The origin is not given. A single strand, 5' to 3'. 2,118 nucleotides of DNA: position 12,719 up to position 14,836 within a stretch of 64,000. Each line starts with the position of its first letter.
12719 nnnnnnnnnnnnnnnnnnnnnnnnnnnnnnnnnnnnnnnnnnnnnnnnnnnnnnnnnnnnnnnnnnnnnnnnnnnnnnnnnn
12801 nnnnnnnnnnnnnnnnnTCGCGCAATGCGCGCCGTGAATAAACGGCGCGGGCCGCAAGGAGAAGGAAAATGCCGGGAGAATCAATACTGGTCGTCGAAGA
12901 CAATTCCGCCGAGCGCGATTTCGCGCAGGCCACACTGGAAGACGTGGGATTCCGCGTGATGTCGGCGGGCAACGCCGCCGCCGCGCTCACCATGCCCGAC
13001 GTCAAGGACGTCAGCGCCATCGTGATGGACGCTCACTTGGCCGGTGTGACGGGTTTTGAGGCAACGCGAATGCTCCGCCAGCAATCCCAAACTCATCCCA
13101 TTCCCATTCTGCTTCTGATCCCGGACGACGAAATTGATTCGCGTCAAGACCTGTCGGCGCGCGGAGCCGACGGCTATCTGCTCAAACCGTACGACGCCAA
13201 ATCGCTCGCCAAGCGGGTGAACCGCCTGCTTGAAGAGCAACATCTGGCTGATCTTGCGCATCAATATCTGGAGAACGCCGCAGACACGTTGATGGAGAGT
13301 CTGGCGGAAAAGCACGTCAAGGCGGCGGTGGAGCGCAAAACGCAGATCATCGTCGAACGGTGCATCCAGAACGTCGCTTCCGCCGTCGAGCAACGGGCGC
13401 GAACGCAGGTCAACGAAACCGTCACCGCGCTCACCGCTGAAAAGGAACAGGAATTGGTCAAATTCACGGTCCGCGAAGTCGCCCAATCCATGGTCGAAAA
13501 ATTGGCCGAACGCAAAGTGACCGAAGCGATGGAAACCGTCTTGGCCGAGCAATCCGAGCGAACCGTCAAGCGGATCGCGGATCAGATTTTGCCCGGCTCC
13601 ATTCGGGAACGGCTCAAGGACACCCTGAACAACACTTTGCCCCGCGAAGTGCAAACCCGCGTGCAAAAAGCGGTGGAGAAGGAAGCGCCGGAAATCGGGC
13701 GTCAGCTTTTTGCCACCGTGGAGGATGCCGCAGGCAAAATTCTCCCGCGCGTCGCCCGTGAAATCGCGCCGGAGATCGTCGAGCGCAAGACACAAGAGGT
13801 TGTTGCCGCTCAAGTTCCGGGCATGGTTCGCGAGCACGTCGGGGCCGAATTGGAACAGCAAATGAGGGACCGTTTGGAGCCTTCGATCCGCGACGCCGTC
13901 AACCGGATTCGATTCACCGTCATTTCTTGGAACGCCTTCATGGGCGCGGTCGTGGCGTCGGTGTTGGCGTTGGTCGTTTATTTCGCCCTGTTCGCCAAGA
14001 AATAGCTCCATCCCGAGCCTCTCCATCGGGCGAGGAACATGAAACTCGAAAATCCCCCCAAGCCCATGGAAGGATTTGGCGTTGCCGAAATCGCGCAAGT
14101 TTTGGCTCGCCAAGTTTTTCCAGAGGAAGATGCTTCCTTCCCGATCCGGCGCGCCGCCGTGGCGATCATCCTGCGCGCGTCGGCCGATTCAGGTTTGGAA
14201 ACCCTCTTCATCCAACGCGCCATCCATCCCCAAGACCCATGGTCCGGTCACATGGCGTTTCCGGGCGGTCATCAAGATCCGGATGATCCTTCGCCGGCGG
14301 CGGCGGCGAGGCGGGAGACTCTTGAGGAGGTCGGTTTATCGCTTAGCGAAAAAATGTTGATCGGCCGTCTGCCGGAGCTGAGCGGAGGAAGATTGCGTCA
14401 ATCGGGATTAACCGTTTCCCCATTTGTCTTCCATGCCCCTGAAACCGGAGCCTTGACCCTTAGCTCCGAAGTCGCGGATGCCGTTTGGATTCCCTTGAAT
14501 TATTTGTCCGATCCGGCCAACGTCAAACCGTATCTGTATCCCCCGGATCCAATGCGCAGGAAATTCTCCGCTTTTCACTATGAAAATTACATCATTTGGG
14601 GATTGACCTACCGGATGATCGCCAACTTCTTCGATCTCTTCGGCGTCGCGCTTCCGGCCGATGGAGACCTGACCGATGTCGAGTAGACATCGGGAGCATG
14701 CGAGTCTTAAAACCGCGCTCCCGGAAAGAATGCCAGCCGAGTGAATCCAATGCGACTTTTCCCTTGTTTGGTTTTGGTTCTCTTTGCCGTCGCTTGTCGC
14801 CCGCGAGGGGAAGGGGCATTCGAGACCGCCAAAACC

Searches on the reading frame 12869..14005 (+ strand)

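Call 15: search_protein_families(library=pfam, proteins=[window:12869-14005:+], max_evalue=0.001)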
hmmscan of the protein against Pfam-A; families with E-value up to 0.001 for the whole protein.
window:12869-14005:+ (378 aa): 2 families
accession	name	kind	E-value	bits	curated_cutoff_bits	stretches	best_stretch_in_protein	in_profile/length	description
PF00072.30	Response_reg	-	7.3e-18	65.2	30.2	1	6-117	1-110/111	Response regulator receiver domain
PF04286.17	DUF445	-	8.3e-08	33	33.8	1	103-328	116-343/368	Protein of unknown function (DUF445)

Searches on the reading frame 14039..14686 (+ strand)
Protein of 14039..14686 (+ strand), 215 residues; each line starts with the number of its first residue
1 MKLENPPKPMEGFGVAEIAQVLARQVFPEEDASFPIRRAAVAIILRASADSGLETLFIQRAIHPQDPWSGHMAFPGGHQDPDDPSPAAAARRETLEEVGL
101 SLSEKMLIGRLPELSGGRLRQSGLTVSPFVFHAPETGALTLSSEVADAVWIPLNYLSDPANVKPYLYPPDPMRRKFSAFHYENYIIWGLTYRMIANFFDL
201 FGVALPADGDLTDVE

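Call 15: search_protein_families(library=pfam, proteins=[window:14039-14686:+], max_evalue=0.001)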
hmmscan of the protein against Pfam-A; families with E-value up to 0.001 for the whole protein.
window:14039-14686:+ (215 aa): 1 family
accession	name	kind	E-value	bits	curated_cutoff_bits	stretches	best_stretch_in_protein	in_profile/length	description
PF00293.34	NUDIX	-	1.7e-15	57.7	21.1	1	37-158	2-119/134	NUDIX domain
